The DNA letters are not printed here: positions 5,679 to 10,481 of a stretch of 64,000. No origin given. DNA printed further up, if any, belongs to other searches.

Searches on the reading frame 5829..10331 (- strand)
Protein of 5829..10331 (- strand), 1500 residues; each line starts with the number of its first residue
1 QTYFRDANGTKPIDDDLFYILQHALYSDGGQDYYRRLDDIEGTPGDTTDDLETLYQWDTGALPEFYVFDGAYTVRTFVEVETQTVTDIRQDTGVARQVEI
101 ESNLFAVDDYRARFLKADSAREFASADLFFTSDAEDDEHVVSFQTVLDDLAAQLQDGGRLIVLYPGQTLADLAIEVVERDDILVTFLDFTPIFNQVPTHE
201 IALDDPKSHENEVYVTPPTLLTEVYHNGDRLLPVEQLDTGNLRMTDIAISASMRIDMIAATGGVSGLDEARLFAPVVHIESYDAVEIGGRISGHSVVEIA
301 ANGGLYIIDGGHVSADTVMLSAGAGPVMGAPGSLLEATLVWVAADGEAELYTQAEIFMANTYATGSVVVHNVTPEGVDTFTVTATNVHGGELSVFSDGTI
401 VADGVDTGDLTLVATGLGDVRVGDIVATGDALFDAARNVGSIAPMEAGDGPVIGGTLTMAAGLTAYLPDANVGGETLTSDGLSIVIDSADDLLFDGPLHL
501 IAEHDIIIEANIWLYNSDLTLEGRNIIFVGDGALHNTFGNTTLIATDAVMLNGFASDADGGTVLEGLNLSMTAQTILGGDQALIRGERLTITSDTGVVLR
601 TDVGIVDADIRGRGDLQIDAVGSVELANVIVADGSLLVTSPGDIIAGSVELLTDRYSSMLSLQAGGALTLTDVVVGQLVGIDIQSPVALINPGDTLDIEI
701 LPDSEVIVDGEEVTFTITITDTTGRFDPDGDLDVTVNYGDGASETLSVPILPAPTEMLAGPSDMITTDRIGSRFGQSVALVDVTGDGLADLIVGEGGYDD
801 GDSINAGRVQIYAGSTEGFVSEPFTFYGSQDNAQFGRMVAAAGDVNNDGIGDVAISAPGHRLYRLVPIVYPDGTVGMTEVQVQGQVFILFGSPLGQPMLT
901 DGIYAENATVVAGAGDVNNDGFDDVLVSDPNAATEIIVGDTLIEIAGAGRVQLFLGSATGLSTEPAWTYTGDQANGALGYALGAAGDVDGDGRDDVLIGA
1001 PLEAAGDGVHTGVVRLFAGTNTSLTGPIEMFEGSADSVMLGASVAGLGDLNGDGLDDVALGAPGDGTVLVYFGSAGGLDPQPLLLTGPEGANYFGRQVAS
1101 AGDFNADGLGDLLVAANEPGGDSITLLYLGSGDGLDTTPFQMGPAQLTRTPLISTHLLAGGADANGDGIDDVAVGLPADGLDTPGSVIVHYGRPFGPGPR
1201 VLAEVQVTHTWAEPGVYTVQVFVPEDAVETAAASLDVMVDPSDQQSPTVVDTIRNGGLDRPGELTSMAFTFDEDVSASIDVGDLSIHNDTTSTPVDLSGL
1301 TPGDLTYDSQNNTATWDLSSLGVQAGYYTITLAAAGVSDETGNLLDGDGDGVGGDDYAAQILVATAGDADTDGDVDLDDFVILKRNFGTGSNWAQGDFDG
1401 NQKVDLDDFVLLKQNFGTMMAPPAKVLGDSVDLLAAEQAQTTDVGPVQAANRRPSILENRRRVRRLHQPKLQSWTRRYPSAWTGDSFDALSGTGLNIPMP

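Call 74: search_protein_families(library=pfam, proteins=[window:5829-10331:-], max_evalue=0.001)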
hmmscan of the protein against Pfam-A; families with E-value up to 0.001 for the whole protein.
window:5829-10331:- (1500 aa): 3 families
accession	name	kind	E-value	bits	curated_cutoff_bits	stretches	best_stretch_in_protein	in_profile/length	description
PF01839.29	FG-GAP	-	1.6e-23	82.5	22.1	4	979-1009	2-29/37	FG-GAP repeat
PF13517.12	FG-GAP_3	-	3e-12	47.4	26.9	3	1049-1114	1-61/61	FG-GAP-like repeat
PF00801.26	PKD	-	0.00083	19.7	23.5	0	1196-1238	37-79/80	PKD domain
